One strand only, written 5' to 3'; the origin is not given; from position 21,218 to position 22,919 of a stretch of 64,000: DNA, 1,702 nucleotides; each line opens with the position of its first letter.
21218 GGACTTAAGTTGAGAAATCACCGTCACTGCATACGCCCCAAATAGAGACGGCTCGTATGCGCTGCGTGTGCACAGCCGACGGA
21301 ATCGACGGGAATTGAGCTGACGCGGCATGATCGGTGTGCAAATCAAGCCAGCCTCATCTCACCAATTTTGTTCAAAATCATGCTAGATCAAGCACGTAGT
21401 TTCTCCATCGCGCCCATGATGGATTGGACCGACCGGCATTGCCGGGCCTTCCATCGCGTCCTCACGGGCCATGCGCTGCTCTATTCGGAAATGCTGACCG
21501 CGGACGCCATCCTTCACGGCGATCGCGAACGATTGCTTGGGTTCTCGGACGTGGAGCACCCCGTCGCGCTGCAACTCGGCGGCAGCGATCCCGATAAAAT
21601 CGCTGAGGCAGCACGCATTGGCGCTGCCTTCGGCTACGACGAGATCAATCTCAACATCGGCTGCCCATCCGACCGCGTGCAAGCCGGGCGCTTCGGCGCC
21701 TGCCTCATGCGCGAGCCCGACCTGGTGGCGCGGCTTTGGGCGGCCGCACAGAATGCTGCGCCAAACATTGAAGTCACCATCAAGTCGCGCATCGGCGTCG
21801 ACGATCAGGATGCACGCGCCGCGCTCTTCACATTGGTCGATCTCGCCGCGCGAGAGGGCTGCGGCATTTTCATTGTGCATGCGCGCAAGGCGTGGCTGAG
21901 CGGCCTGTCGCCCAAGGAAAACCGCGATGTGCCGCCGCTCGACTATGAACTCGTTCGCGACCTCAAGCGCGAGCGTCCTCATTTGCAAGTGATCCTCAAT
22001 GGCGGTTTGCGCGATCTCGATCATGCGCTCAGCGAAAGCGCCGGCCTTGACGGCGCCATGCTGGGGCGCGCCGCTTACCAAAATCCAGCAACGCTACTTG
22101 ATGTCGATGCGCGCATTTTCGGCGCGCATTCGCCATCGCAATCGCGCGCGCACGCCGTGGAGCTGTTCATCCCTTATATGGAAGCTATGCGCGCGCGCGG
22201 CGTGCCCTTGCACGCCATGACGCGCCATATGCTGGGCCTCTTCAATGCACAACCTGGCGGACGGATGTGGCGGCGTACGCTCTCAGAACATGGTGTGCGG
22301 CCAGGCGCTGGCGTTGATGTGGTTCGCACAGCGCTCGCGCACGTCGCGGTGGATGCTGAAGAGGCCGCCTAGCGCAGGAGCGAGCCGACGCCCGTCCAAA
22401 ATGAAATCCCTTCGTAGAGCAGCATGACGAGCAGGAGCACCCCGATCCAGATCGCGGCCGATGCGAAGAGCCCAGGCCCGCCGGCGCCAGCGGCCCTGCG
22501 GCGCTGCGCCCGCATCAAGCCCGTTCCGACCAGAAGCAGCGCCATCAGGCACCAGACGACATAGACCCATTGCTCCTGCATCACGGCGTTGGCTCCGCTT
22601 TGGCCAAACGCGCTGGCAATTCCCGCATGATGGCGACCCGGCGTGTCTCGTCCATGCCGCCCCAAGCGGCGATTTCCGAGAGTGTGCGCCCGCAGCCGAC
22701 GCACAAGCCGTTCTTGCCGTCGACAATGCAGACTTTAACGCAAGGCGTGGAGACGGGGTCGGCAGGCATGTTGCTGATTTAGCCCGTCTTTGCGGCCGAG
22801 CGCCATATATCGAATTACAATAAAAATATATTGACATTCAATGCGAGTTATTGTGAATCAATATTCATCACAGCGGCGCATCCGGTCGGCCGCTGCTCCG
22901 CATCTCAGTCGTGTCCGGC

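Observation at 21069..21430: Fossil integrase divergent from dusA marks the probable right end of a dusA-targeting ICE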

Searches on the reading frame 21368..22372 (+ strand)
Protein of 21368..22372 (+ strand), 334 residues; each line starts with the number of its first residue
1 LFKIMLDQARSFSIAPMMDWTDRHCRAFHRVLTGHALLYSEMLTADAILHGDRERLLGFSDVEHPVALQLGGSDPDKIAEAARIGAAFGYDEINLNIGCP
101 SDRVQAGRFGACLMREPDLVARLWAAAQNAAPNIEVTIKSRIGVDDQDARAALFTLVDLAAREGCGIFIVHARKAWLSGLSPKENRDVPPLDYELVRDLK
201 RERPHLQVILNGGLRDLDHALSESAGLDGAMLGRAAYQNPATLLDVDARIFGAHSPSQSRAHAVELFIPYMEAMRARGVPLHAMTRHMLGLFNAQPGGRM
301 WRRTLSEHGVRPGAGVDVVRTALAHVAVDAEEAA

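Call 9: search_protein_families(library=pfam, proteins=[window:21368-22372:+], max_evalue=0.001)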
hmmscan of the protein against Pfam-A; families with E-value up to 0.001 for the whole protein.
window:21368-22372:+ (334 aa): 1 family
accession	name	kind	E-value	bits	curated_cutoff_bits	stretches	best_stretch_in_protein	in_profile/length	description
PF01207.24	Dus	-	1.9e-70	237.9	20.4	1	14-307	2-291/311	Dihydrouridine synthase (Dus)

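Call 11: search_protein_families(library=ncbifam, proteins=[window:21368-22372:+], max_evalue=10)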
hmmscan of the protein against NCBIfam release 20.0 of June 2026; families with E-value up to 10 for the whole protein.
window:21368-22372:+ (334 aa): 6 families
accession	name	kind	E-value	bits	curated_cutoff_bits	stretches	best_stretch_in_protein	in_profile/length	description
NF008774.0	PRK11815.1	equivalog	7.2e-140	465.7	269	1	7-331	10-333/337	tRNA dihydrouridine(20/20a) synthase DusA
TIGR00742.1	yjbN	subfamily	3.5e-115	384.8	397.2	1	11-326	2-316/318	tRNA dihydrouridine(20/20a) synthase DusA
TIGR00737.1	nifR3_yhdG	equivalog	4.5e-34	118.1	293.3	1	14-248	12-237/319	tRNA dihydrouridine synthase DusB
NF007838.0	PRK10550.1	equivalog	2.3e-16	59.6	395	1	65-241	64-232/312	tRNA dihydrouridine(16) synthase DusC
NF005574.0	PRK07259.1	equivalog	0.017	14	269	1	59-142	90-169/304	dihydroorotate dehydrogenase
NF006183.0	PRK08318.1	equivalog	0.24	10.1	335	1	79-130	116-166/422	NAD-dependent dihydropyrimidine dehydrogenase subunit PreA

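Call 16: find_related_loci(query=window:21368-22372:+, collection=genome_contigs, flank=10000)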
Query window:21368-22372:+ (334 aa) in genome_contigs; peptide patterns used: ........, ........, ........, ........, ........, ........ (x = any residue, [..] = any of these).
600 stretches matched a pattern (row limit reached: there are more); 599 encode a relative of the query (tblastn E <= 1e-3); the best 80 are kept; 80 distinct loci.
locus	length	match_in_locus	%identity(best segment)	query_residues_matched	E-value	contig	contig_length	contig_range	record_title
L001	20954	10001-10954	74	12-329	1e-158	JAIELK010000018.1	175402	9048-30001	MAG: Hyphomonadaceae bacterium isolate co.spades.CONCOCT.1kb_044 c_000000000047, whole genome shotgun sequence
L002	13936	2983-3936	65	10-323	6e-130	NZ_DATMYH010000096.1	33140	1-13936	MAG: Brevundimonas sp. isolate SMAG_U13141 k141_86955, whole genome shotgun sequence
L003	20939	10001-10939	63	12-326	6e-130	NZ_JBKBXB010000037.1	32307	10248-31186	MAG: Hyphomonas sp. isolate 21H_026.bin.38 NODE_1301_length_32307_cov_4.621046, whole genome shotgun sequence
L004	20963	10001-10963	63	3-319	4e-129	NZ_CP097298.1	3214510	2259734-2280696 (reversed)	Brevundimonas albigilva strain KEME 9005-016 chromosome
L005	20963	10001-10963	64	5-327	2e-128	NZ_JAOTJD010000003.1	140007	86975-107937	Phenylobacterium ferrooxidans strain HK31-G NODE_3_length_140007_cov_39.353827, whole genome shotgun sequence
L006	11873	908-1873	62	3-326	5e-128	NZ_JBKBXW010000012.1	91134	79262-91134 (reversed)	MAG: Hyphomonas sp. isolate 21H_022.bin.8 NODE_254_length_91134_cov_5.886862, whole genome shotgun sequence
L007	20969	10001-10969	63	10-334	4e-128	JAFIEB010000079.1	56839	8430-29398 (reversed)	MAG: Oceanicaulis sp. isolate coassembly_bin.1 k141_30003, whole genome shotgun sequence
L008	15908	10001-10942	64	9-323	1e-127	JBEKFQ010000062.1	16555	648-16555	MAG: Beijerinckiaceae bacterium isolate SPRUCE 233 SPRUCE_233_62, whole genome shotgun sequence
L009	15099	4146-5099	63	10-323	2e-127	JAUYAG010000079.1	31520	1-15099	MAG: Brevundimonas sp. isolate C18_metabat.bin.66 C18_k141_340386, whole genome shotgun sequence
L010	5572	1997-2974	61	5-331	5e-127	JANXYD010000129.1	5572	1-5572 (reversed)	MAG: Hyphomicrobiaceae bacterium isolate GL140_3_metabat_318_sub GL140_3_k141_1755956, whole genome shotgun sequence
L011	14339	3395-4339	63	12-322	2e-126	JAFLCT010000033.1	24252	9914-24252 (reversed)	MAG: Caulobacterales bacterium isolate UWPOB_CAULO1 gnl_X_HNLCDJCF_33, whole genome shotgun sequence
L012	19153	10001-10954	62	8-326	3e-126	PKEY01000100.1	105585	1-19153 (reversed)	MAG: Hyphomicrobiaceae bacterium isolate RSA4 c_000000000048, whole genome shotgun sequence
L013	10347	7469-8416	61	11-327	2e-126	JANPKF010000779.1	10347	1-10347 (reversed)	MAG: Caulobacteraceae bacterium isolate VAR_61_metabat_298 VAR_61_k141_2140365, whole genome shotgun sequence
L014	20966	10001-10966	62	2-323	8e-126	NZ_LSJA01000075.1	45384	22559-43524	Caulobacter sp. CCH9-E1 CCH9-E1_contig76, whole genome shotgun sequence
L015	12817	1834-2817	60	3-326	2e-125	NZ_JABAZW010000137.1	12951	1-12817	MAG: Brevundimonas sp. isolate HE327_NSB045 NODE_6122_length_12951_cov_4.391284, whole genome shotgun sequence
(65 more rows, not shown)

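Call 33: find_encoding_contigs(protein=window:21380-22372:+, flank=10000, max_places=10)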
Protein window:21380-22372:+ (330 aa): no gene with exactly this product is on record in the collection.

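Call 34: find_encoding_contigs(protein=window:21368-22372:+, flank=10000, max_places=10)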
Protein window:21368-22372:+ (334 aa): no gene with exactly this product is on record in the collection.

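Call 41: find_homologous_proteins(query=window:21368-22372:+, max_evalue=1e-100)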
Query window:21368-22372:+ (334 aa): 7490 proteins with E <= 1e-100 among 8000 candidates; the best 120 are listed.
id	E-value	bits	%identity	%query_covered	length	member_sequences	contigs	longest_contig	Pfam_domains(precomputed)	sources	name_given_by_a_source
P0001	9.0e-210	714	100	95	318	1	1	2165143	PF01207.24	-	-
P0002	1.0e-186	638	85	99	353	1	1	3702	PF01207.24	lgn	-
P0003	5.0e-186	636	89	95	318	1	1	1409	PF01207.24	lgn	-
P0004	6.1e-184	629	86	99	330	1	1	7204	PF01207.24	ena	-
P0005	3.3e-176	604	81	97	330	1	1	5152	PF01207.24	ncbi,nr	ncbi:MAG: tRNA dihydrouridine(20/20a) synthase DusA [Proteobacteria bacterium]|nr:tRNA dihydrouridin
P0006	4.6e-176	603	85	95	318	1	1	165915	PF01207.24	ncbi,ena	-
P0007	4.6e-174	597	81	99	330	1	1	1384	PF01207.24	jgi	-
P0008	8.1e-174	596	84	91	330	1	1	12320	PF01207.24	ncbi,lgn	-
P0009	1.0e-173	595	82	97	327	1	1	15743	PF01207.24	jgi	jgi:tRNA-dihydrouridine synthase A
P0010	4.7e-173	593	82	97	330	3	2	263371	PF01207.24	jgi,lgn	-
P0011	5.2e-173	593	80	96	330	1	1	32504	PF01207.24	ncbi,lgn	-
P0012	2.2e-172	591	81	95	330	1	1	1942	PF01207.24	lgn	-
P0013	3.5e-172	590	80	96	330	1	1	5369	PF01207.24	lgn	-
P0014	6.3e-172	590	80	99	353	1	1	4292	PF01207.24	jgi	-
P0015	2.3e-171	588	80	96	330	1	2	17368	PF01207.24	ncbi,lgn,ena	-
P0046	1.6e-166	572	77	98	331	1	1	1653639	PF01207.24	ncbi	-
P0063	1.2e-164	566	79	94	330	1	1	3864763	PF01207.24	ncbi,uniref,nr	ncbi:tRNA dihydrouridine(20/20a) synthase DusA [Terricaulis silvestris]|uniref:tRNA-dihydrouridine(2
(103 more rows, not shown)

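Call 52: find_encoding_contigs(protein=P0046, flank=10000, max_places=2)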
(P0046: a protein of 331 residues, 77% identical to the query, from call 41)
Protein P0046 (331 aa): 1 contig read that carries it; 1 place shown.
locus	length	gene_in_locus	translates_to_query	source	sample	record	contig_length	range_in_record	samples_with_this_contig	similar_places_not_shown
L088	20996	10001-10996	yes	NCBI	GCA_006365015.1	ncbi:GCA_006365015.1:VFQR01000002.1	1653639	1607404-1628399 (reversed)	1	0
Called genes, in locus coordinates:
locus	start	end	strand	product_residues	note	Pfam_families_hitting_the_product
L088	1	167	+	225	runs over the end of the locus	PF00106:adh_short, PF01370:Epimerase (faint), PF13561:adh_short_C2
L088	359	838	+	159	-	PF01584:CheW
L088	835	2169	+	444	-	PF01739:CheR, PF08242:Methyltransf_12 (faint)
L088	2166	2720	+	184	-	PF01584:CheW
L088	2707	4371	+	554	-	PF00672:HAMP, PF00015:MCPsignal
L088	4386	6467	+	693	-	PF01627:Hpt, PF02518:HATPase_c, PF01584:CheW, PF00072:Response_reg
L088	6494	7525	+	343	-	PF00072:Response_reg, PF01339:CheB_methylest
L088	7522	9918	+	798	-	PF00072:Response_reg, PF23198:PDE8A_N, PF00989:PAS, PF08448:PAS_4, PF13426:PAS_9, PF00512:HisKA, PF02518:HATPase_c, PF00072:Response_reg, +1 more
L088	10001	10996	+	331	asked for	PF01207:Dus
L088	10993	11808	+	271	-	PF01925:TauE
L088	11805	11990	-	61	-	PF06945:DUF1289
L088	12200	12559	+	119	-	-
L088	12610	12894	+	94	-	-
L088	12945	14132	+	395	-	PF02771:Acyl-CoA_dh_N, PF02770:Acyl-CoA_dh_M, PF00441:Acyl-CoA_dh_1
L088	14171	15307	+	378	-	PF02771:Acyl-CoA_dh_N, PF02770:Acyl-CoA_dh_M, PF00441:Acyl-CoA_dh_1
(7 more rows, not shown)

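Call 77: search_solved_structures(query=L004:8830-9891:-, max_evalue=0.01)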
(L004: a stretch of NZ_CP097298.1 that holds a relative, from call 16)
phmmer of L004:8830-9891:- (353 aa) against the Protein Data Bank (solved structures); distinct sequences matched with E-value up to 0.01: 0.

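Call 80: find_encoding_contigs(protein=P0063, flank=10000, max_places=2)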
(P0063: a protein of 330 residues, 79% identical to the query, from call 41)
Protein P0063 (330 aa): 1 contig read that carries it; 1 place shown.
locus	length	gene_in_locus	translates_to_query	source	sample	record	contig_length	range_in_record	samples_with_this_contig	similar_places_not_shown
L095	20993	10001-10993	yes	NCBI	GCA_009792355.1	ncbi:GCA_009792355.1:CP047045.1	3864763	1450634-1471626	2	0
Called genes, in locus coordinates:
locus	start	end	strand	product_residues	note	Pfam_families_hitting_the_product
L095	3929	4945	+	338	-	PF00534:Glycos_transf_1, PF13692:Glyco_trans_1_4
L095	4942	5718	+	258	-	PF13489:Methyltransf_23, PF08241:Methyltransf_11, PF08242:Methyltransf_12 (weak), PF13649:Methyltransf_25 (weak), PF13847:Methyltransf_31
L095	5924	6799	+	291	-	-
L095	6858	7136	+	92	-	-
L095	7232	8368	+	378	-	PF06580:His_kinase, PF02518:HATPase_c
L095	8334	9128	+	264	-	PF00072:Response_reg, PF04397:LytTR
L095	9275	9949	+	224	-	PF00106:adh_short, PF01370:Epimerase (weak), PF08659:KR (faint), PF13561:adh_short_C2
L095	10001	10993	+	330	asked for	PF01207:Dus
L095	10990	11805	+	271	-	PF01925:TauE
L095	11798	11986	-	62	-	PF06945:DUF1289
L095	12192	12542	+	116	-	-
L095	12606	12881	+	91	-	-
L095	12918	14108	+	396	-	PF02771:Acyl-CoA_dh_N, PF02770:Acyl-CoA_dh_M, PF00441:Acyl-CoA_dh_1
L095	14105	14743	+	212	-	PF10067:DUF2306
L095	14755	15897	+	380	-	PF02771:Acyl-CoA_dh_N, PF02770:Acyl-CoA_dh_M, PF00441:Acyl-CoA_dh_1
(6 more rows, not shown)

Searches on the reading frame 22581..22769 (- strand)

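Call 9: search_protein_families(library=pfam, proteins=[window:22581-22769:-], max_evalue=0.001)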
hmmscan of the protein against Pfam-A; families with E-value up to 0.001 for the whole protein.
window:22581-22769:- (62 aa): 1 family
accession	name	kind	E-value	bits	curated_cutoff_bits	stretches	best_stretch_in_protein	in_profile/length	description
PF06945.18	DUF1289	-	2.5e-19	69.3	27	1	8-54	1-46/47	Protein of unknown function (DUF1289)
